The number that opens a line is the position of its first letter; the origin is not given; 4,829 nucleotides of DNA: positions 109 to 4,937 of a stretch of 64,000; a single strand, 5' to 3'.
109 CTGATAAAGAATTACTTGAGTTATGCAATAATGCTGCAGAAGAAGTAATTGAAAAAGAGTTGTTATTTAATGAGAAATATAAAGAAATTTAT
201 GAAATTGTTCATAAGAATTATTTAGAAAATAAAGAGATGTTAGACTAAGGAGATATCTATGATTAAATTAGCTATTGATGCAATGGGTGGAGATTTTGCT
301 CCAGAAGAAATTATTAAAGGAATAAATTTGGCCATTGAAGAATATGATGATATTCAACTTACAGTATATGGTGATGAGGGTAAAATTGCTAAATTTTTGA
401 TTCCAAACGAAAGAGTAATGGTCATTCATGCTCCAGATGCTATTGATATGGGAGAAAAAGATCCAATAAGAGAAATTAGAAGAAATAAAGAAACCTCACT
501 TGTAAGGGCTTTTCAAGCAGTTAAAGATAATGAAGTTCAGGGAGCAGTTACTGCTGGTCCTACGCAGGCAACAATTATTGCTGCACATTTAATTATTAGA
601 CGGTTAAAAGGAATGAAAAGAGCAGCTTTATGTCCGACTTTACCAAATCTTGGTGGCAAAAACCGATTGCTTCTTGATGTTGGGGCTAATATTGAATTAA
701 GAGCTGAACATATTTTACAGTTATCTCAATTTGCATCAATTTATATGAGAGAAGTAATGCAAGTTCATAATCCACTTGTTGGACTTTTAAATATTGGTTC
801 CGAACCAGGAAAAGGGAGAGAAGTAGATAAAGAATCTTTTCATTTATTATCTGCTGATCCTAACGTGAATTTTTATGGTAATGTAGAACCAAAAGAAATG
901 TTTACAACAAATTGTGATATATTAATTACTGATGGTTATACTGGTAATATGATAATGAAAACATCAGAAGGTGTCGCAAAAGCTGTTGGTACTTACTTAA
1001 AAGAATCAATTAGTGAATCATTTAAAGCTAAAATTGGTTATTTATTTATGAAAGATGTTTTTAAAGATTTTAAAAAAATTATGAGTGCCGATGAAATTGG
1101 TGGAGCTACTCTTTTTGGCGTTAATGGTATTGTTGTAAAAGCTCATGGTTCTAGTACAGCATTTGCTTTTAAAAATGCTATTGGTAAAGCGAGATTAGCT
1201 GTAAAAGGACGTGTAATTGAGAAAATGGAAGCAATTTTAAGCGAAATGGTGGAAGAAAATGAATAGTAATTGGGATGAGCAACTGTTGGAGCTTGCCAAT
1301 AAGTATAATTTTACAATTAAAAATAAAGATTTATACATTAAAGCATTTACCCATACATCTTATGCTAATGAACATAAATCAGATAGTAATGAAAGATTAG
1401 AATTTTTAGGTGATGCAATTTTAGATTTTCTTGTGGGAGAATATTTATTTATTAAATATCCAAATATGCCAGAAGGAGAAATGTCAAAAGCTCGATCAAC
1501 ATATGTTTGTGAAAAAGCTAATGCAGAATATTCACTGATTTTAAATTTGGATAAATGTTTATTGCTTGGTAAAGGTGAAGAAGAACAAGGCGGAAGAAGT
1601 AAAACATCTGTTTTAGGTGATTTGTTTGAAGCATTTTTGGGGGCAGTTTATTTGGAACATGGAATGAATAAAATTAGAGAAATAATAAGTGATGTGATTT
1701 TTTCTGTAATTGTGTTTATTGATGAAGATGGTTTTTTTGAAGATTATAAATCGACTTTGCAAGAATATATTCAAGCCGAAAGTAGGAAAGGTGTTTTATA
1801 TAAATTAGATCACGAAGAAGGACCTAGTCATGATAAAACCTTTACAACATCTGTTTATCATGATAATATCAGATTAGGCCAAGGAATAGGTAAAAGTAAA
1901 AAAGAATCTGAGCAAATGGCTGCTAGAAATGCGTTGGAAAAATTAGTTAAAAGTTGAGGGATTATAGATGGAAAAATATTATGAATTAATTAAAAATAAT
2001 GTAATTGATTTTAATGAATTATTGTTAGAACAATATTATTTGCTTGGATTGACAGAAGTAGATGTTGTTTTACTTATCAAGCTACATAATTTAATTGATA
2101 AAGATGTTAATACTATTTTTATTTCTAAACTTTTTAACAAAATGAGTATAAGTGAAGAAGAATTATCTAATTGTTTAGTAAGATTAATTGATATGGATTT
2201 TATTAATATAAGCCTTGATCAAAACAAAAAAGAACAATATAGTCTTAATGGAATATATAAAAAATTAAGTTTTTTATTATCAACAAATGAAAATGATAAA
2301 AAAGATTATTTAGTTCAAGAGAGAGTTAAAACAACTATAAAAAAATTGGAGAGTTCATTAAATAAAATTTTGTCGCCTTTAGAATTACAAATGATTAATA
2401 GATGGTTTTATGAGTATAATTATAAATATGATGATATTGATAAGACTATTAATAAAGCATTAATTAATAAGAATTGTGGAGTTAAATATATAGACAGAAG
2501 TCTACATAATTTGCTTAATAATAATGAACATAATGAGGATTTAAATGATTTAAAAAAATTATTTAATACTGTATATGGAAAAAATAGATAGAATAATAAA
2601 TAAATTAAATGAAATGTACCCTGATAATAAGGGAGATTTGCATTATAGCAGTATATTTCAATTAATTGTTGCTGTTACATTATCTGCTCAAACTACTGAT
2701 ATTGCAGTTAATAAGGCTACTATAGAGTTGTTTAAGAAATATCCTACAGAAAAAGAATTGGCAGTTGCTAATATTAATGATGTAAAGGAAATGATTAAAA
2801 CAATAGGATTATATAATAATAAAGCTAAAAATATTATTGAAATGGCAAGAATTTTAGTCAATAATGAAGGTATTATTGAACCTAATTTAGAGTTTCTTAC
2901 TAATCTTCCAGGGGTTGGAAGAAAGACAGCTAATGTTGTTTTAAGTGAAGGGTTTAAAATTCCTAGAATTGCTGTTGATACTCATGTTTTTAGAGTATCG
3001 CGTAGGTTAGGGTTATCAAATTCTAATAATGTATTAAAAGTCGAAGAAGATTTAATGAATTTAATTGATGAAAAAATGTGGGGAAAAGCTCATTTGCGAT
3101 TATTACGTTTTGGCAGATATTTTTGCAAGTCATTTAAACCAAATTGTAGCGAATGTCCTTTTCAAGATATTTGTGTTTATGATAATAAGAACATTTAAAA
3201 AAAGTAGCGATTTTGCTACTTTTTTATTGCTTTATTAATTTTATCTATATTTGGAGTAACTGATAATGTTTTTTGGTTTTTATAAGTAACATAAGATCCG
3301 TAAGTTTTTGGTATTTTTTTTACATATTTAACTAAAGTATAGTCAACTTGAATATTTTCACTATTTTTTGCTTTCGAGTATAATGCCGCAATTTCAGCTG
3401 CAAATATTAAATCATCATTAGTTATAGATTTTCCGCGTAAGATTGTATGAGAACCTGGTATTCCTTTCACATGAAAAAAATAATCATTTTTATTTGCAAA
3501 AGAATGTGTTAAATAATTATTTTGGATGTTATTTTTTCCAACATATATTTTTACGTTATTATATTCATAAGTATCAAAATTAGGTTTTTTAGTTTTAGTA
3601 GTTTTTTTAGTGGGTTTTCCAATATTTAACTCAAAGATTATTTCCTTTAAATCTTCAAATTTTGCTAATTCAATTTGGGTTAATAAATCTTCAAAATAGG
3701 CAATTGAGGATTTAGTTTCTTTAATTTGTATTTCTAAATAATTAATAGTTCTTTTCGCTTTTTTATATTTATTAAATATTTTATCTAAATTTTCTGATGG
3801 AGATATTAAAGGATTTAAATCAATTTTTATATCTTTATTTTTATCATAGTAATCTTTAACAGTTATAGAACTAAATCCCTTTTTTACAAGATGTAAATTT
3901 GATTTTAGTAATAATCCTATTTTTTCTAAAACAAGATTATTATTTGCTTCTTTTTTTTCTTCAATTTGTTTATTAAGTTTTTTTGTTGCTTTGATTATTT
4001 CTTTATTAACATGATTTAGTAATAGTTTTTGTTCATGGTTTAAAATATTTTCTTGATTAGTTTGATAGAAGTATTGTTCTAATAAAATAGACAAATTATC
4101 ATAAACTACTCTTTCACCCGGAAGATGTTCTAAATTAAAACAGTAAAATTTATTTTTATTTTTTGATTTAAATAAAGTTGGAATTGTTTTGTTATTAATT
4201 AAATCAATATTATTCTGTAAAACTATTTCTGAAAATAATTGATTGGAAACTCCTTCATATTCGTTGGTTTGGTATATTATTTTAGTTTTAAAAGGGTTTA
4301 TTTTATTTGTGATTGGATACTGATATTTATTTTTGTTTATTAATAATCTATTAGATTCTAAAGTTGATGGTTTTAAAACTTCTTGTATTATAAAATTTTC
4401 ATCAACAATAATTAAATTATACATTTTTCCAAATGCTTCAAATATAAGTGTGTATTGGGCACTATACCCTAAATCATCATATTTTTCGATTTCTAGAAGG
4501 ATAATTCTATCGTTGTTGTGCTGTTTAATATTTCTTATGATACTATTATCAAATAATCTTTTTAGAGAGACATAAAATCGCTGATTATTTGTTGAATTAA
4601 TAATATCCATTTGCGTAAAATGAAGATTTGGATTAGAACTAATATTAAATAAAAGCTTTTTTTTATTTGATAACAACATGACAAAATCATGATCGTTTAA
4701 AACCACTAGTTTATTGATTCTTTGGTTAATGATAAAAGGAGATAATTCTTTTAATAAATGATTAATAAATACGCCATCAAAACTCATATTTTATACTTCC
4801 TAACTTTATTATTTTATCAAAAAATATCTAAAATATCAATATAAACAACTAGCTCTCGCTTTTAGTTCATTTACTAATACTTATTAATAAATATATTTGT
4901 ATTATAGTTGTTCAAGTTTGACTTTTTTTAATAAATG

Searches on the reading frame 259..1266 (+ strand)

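Call 104: search_protein_families(library=pfam, proteins=[window:259-1266:+], max_evalue=0.00001)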
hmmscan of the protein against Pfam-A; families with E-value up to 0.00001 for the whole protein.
window:259-1266:+ (335 aa): 1 family
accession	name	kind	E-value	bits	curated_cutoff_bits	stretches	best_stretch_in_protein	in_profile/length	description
PF02504.20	FA_synthesis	-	2.7e-88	296.6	29.1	1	2-321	1-323/324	Fatty acid synthesis protein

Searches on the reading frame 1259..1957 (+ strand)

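Call 104: search_protein_families(library=pfam, proteins=[window:1259-1957:+], max_evalue=0.00001)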
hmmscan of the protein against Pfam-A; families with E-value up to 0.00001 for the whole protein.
window:1259-1957:+ (232 aa): 3 families
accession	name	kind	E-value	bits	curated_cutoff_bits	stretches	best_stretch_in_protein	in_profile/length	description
PF14622.11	Ribonucleas_3_3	-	1.9e-35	122.2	35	1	22-149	1-126/128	Ribonuclease-III-like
PF00636.31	Ribonuclease_3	-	5.3e-24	85.4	27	1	45-135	1-102/102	Ribonuclease III domain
PF00035.32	dsrm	-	4e-17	63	23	1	163-229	1-66/66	Double-stranded RNA binding motif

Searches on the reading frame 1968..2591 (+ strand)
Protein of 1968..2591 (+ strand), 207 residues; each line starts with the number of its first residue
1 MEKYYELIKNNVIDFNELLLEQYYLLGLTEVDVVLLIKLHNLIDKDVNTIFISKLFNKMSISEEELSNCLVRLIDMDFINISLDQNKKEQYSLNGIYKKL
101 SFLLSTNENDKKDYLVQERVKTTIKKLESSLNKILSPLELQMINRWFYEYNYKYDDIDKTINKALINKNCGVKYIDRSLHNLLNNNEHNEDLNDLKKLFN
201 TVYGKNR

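Call 104: search_protein_families(library=pfam, proteins=[window:1968-2591:+], max_evalue=0.00001)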
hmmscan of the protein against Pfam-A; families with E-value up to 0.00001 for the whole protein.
window:1968-2591:+ (207 aa): 2 families
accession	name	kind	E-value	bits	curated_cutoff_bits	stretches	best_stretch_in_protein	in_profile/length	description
PF21984.2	DnaD_N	-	2.9e-14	53.5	27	1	17-109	3-99/101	DnaD N-terminal domain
PF07261.16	DnaB_2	-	2.3e-06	27.6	22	1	126-186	3-63/74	Replication initiation and membrane attachment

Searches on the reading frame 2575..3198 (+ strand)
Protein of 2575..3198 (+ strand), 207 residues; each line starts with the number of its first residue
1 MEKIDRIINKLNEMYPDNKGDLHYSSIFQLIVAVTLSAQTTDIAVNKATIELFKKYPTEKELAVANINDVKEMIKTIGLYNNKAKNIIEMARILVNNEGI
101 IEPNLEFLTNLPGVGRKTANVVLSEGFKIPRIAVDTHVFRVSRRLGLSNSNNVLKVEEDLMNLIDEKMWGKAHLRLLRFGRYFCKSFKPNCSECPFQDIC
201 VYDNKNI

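Call 104: search_protein_families(library=pfam, proteins=[window:2575-3198:+], max_evalue=0.00001)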
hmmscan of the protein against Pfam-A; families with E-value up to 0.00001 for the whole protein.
window:2575-3198:+ (207 aa): 2 families
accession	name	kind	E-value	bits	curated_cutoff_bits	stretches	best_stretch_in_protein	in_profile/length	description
PF00730.31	HhH-GPD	-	4.7e-25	88.5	26.2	1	32-164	1-106/108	HhH-GPD superfamily base excision DNA repair protein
PF00633.29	HHH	-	2.6e-06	27.4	24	1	98-124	3-29/30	Helix-hairpin-helix motif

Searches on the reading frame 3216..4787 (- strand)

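Call 37: search_protein_families(library=pfam, proteins=[window:3216-4787:-], max_evalue=0.001)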
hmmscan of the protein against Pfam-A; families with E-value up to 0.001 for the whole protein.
window:3216-4787:- (523 aa): 3 families
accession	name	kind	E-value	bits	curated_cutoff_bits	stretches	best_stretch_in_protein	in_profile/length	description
PF05833.16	NFACT_N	-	1.3e-65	222.5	31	2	195-401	241-451/456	NFACT N-terminal and middle domains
PF18297.6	NFACT-R_2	-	5.7e-11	42.9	26.9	1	410-486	8-82/104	NFACT protein RNA binding domain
PF05670.18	NFACT-R_1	-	8.5e-10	39.6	29.8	1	409-494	8-98/112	NFACT protein RNA binding domain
